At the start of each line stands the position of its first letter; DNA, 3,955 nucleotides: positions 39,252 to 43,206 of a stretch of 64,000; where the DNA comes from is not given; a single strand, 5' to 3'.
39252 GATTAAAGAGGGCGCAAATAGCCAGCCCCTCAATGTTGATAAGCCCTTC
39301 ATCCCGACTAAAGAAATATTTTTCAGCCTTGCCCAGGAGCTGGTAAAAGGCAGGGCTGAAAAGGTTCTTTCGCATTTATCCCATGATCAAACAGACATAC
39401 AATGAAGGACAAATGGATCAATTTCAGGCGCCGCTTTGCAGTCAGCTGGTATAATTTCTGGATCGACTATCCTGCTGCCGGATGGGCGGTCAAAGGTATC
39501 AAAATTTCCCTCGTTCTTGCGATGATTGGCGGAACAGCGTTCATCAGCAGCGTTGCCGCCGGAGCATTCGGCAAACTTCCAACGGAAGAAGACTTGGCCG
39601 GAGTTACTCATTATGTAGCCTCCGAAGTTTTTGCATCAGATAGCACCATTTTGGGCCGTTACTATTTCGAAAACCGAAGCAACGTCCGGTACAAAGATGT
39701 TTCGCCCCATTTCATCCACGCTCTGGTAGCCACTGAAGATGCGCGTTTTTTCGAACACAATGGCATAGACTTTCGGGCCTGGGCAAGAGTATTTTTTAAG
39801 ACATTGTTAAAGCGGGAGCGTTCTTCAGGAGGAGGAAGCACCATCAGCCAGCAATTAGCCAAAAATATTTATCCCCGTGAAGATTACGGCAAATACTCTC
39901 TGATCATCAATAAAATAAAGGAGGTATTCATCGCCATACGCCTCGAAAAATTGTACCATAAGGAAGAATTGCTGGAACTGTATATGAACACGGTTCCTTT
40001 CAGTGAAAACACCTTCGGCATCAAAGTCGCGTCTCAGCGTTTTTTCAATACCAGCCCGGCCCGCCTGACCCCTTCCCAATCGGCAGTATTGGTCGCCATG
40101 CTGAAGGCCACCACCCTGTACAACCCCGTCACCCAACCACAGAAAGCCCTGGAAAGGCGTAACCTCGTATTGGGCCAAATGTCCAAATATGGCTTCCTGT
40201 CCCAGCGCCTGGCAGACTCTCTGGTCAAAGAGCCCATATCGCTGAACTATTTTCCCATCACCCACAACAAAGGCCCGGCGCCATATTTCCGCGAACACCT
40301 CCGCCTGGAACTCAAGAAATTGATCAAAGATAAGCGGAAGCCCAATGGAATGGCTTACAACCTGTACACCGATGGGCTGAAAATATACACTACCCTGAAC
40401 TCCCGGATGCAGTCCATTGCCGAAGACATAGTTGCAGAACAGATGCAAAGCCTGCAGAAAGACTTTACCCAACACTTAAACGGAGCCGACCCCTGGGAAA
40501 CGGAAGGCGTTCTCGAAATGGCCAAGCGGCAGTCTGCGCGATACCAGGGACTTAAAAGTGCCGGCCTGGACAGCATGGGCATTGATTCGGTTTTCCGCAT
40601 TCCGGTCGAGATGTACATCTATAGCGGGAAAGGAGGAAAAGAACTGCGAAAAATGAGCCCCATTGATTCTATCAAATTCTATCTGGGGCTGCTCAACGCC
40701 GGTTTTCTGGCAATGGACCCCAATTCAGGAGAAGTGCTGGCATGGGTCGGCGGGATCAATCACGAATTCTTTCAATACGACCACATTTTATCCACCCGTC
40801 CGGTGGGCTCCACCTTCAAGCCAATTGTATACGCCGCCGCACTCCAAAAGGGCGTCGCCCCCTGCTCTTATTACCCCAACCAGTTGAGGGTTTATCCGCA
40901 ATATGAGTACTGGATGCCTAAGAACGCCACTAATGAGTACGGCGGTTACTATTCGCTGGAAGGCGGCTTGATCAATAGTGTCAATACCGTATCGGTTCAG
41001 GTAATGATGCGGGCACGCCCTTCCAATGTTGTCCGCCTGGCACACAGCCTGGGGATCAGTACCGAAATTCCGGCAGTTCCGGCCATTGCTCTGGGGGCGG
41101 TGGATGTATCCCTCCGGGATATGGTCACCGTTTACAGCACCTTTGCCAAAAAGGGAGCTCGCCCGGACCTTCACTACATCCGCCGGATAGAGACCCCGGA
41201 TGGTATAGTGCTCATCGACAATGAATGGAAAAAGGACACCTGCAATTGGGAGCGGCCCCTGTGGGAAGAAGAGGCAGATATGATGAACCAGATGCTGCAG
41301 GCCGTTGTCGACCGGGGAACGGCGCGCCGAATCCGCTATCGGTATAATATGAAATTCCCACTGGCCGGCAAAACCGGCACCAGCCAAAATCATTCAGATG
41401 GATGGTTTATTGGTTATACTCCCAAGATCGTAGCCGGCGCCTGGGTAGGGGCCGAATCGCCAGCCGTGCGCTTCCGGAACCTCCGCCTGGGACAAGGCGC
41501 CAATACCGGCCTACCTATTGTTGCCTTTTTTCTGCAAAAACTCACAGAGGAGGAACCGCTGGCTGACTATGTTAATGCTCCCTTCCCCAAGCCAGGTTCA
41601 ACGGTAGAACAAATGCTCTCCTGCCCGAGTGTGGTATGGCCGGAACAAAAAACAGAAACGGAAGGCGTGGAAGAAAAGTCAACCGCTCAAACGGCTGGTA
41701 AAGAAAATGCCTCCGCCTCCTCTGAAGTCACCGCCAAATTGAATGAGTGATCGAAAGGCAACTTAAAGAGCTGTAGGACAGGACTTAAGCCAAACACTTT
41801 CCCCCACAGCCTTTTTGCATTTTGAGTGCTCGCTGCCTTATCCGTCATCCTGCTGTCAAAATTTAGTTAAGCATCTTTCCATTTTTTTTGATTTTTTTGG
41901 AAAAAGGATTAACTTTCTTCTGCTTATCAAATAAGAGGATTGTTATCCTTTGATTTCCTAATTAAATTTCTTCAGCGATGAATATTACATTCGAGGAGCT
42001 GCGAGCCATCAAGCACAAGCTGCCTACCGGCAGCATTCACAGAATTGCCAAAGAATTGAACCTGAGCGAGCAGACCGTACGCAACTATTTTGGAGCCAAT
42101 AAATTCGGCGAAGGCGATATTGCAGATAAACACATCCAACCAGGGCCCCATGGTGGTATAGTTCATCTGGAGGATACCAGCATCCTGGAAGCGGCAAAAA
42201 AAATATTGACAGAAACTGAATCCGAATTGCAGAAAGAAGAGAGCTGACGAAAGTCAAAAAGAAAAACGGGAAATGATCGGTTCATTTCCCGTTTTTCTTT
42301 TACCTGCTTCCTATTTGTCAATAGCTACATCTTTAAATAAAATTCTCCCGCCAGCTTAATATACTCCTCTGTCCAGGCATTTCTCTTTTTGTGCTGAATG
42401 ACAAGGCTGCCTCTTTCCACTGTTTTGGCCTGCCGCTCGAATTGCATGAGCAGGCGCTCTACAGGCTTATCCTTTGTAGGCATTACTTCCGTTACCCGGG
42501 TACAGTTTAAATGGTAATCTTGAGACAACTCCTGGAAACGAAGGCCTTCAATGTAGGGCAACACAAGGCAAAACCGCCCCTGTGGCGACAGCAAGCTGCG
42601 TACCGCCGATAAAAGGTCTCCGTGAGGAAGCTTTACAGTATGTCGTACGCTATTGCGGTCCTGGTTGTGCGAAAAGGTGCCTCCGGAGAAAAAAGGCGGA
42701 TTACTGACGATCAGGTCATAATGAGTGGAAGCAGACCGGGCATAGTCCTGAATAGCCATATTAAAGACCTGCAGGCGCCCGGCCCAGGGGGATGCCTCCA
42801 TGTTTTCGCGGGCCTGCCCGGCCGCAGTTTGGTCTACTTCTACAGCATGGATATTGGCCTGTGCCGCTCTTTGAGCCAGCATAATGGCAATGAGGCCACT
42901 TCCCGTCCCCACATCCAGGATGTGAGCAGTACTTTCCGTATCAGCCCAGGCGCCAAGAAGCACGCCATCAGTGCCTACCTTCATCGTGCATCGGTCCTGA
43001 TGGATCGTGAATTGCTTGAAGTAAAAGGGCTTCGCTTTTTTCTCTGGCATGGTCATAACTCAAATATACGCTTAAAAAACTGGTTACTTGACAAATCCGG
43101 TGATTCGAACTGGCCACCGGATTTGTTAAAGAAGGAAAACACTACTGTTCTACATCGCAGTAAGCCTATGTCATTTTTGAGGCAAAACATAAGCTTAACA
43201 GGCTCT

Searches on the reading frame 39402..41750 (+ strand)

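Call 53: search_protein_families(library=pfam, proteins=[window:39402-41750:+], max_evalue=0.00001)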
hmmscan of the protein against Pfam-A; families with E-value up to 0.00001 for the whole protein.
window:39402-41750:+ (782 aa): 2 families
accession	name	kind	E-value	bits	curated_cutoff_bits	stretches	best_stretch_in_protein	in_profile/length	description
PF00912.28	Transgly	-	3e-53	180.3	27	1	85-260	6-177/178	Transglycosylase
PF00905.27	Transpeptidase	-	2.5e-25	89.7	22.1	1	434-675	2-267/299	Penicillin binding protein transpeptidase domain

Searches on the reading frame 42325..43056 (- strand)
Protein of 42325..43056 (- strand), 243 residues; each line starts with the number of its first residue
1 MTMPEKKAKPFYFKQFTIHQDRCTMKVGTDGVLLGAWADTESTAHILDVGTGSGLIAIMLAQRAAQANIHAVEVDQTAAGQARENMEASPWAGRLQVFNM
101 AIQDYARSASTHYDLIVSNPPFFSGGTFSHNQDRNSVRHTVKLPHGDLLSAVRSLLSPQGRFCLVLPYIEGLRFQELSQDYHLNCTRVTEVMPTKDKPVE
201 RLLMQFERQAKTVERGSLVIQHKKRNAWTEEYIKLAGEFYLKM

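Call 7: search_protein_families(library=pfam, proteins=[window:42325-43056:-], max_evalue=0.01)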
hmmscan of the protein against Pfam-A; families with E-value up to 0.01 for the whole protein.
window:42325-43056:- (243 aa): 15 families
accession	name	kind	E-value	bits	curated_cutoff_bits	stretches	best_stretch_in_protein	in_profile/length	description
PF05175.20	MTS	-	1.3e-15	57.9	23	1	40-131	29-117/170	Methyltransferase small domain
PF13649.12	Methyltransf_25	-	4.4e-09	37.4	27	1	46-119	1-71/97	Methyltransferase domain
PF06325.19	PrmA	-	5.8e-09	36.3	22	1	42-119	161-233/296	Ribosomal protein L11 methyltransferase (PrmA)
PF13847.12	Methyltransf_31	-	2.8e-07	30.7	27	1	42-182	3-127/145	Methyltransferase domain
PF08242.18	Methyltransf_12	-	3e-07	31.5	30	1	47-119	1-72/98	Methyltransferase domain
PF03602.21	Cons_hypoth95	-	2e-06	28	24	1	38-126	37-127/182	Conserved hypothetical protein 95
PF13489.12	Methyltransf_23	-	3.5e-05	24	27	1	37-119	17-88/164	Methyltransferase domain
PF08241.18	Methyltransf_11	-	5.9e-05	24.1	21.2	1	47-119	1-67/95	Methyltransferase domain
PF01170.24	UPF0020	-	0.00016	21.9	22.3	1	62-122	72-131/197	RMKL-like, methyltransferase domain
PF05971.18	Methyltransf_10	-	0.00018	21.4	23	1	39-127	99-192/299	RNA methyltransferase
PF12847.13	Methyltransf_18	-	0.00025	21.5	27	1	41-96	13-68/151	Methyltransferase domain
PF02390.23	Methyltransf_4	-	0.00083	19.3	24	1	45-99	4-52/173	Putative methyltransferase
PF13679.12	Methyltransf_32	-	0.0013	19.2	27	1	38-109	21-96/143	Methyltransferase domain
PF01135.25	PCMT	-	0.0032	17.7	20.3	1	40-90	71-122/210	Protein-L-isoaspartate(D-aspartate) O-methyltransferase (PCMT)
PF13578.12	Methyltransf_24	-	0.0096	17.2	26.3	0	48-117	2-73/105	Methyltransferase domain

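Call 8: search_protein_families(library=ncbifam, proteins=[window:42325-43056:-], max_evalue=0.01)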
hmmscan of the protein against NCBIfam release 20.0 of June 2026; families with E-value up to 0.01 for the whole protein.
window:42325-43056:- (243 aa): 43 families (the best 25 are shown)
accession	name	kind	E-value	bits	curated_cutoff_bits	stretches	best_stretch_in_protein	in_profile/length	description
NF047853.1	tRm6a37MtseTrmN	equivalog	6.8e-79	265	350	1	7-243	8-244/244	tRNA(1)(Val) (adenine(37)-N(6))-methyltransferase TrmN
TIGR03534.1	RF_mod_PrmC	equivalog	4.5e-19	68.9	199.1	1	11-123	55-167/253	peptide chain release factor N(5)-glutamine methyltransferase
TIGR00536.1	hemK_fam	subfamily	2.8e-16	59.4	115.5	1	41-131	113-201/286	HemK family protein methyltransferase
TIGR03533.1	L3_gln_methyl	equivalog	1.5e-15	57.3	229.7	1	36-123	115-200/284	50S ribosomal protein L3 N(5)-glutamine methyltransferase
NF011529.0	PRK14968.1-3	equivalog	2.1e-11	43.6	162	1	19-124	11-110/198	putative methyltransferase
NF007023.0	PRK09489.1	equivalog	1.6e-09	37.4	295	1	36-139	190-288/342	16S rRNA (guanine(1207)-N(2))-methyltransferase RsmC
NF043040.1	corrin_prot_MT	hypoth_equivalog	3.6e-09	36.4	180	1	42-118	41-116/216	corrinoid protein-associated methyltransferase CpaM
NF001785.0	PRK00517.2-2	equivalog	1.5e-08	34.2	188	1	43-119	146-218/282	50S ribosomal protein L11 methyltransferase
NF011530.0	PRK14968.1-4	equivalog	1.7e-08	34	243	1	36-123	33-110/202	putative methyltransferase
NF002421.0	PRK01544.1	equivalog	3.2e-08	32.7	567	1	41-124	137-218/524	bifunctional peptide chain release factor N(5)-glutamine methyltransferase PrmC/tRNA (guanosine(46)-N7)-methyltransferase TrmB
TIGR00537.1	hemK_rel_arch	hypoth_equivalog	5.4e-08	32.7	87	1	30-124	7-94/179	HemK2/MTQ2 family protein methyltransferase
TIGR01444.1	fkbM_fam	subfamily_domain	1.8e-07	31.7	37.7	1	46-115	2-71/143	FkbM family methyltransferase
TIGR00406.1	prmA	equivalog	1.8e-07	30.9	183.15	1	43-119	160-232/288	50S ribosomal protein L11 methyltransferase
NF001790.0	PRK00517.3-3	equivalog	2.1e-07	30.6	269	1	41-119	121-198/262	50S ribosomal protein L11 methyltransferase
TIGR02469.1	CbiT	equivalog_domain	3.4e-07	30.5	78.3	1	41-114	18-90/124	precorrin-6Y C5,15-methyltransferase (decarboxylating) subunit CbiT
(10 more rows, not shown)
